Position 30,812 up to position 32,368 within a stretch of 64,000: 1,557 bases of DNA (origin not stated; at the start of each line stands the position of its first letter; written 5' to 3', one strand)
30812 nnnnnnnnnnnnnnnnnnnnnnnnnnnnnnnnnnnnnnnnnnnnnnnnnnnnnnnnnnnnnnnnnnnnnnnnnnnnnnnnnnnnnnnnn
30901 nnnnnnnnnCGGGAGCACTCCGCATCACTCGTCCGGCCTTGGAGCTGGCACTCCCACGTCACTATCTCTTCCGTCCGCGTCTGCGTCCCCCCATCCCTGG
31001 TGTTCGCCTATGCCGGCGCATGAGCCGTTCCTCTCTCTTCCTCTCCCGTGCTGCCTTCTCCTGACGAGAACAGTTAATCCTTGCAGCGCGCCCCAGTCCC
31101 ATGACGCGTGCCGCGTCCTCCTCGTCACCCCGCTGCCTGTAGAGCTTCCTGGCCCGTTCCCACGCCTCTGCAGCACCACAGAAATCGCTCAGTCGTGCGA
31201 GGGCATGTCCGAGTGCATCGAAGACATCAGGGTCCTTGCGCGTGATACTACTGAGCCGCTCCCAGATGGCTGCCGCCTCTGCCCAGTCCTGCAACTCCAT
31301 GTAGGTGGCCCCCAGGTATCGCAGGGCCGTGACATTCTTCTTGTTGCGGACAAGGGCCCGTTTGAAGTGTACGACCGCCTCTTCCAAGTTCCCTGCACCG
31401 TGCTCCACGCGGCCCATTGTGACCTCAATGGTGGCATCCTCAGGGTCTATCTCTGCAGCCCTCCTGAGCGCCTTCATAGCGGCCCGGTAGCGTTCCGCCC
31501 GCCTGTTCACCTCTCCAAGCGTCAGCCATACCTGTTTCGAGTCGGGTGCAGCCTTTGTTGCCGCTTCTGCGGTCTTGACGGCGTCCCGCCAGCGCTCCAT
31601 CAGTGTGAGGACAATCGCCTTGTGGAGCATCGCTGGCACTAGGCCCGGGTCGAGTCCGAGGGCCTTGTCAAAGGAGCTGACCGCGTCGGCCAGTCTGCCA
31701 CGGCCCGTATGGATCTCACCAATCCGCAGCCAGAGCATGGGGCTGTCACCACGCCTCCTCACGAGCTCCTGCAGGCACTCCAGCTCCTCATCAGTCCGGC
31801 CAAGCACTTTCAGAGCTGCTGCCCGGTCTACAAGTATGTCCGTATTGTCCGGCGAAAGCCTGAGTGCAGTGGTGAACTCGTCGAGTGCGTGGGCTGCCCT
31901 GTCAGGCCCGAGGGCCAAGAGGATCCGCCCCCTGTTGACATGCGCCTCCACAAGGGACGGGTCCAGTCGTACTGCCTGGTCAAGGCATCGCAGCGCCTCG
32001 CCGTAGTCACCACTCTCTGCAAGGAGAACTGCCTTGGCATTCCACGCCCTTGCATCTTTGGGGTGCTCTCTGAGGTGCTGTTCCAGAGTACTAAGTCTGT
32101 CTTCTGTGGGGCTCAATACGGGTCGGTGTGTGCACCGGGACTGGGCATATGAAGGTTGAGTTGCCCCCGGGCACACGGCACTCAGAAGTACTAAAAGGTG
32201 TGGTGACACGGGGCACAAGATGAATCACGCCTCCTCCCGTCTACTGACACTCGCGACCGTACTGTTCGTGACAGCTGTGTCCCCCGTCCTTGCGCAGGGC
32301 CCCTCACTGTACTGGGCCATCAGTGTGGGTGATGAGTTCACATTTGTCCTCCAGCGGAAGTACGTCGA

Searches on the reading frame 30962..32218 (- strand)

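Call 23: search_protein_families(library=pfam, proteins=[window:30962-32218:-], max_evalue=0.001)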
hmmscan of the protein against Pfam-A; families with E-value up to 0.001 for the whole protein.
window:30962-32218:- (418 aa): 22 families
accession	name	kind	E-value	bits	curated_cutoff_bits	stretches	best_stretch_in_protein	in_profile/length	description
PF07719.23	TPR_2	-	1.3e-36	122.1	27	1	56-88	1-33/34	Tetratricopeptide repeat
PF13432.12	TPR_16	-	3.4e-32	110.9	32.7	4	208-262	11-65/65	Tetratricopeptide repeat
PF14559.12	TPR_19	-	1.4e-30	105.9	25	2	274-336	3-65/68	Tetratricopeptide repeat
PF13414.12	TPR_11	-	3.4e-29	100.7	26.8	2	66-104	4-42/42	TPR repeat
PF00515.34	TPR_1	-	4.8e-29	99.4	27.8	1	56-88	1-33/34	Tetratricopeptide repeat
PF13428.12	TPR_14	-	1.7e-26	90.4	23.5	2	57-98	2-43/44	Tetratricopeptide repeat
PF23914.1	TPR_CcmH_CycH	-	2e-26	93.2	42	1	223-329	45-154/158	Cytochrome c-type biogenesis protein H TPR domain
PF13431.12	TPR_17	-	6.9e-24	82.5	24.4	0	49-76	6-33/34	Tetratricopeptide repeat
PF13181.12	TPR_8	-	2.1e-21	74.6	25.7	1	56-88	1-33/34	Tetratricopeptide repeat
PF13424.12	TPR_12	-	1.2e-19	70.6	30.1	1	50-86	39-75/77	Tetratricopeptide repeat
PF13371.12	TPR_9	-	1.5e-16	60.6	35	3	41-93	14-66/73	Tetratricopeptide repeat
PF13429.12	TPR_15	-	4.6e-13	49.7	26.2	1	203-266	122-184/280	Tetratricopeptide repeat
PF13174.12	TPR_6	-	4.8e-12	46.1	26.3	0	298-322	2-26/33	Tetratricopeptide repeat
PF13176.12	TPR_7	-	5.6e-12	45.2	27.9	0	58-88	1-33/36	Tetratricopeptide repeat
PF25062.1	ARM_TT21_N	-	1e-09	38.9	40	0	30-154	70-196/222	Tetratricopeptide repeat protein 21 N-terminal ARM repeat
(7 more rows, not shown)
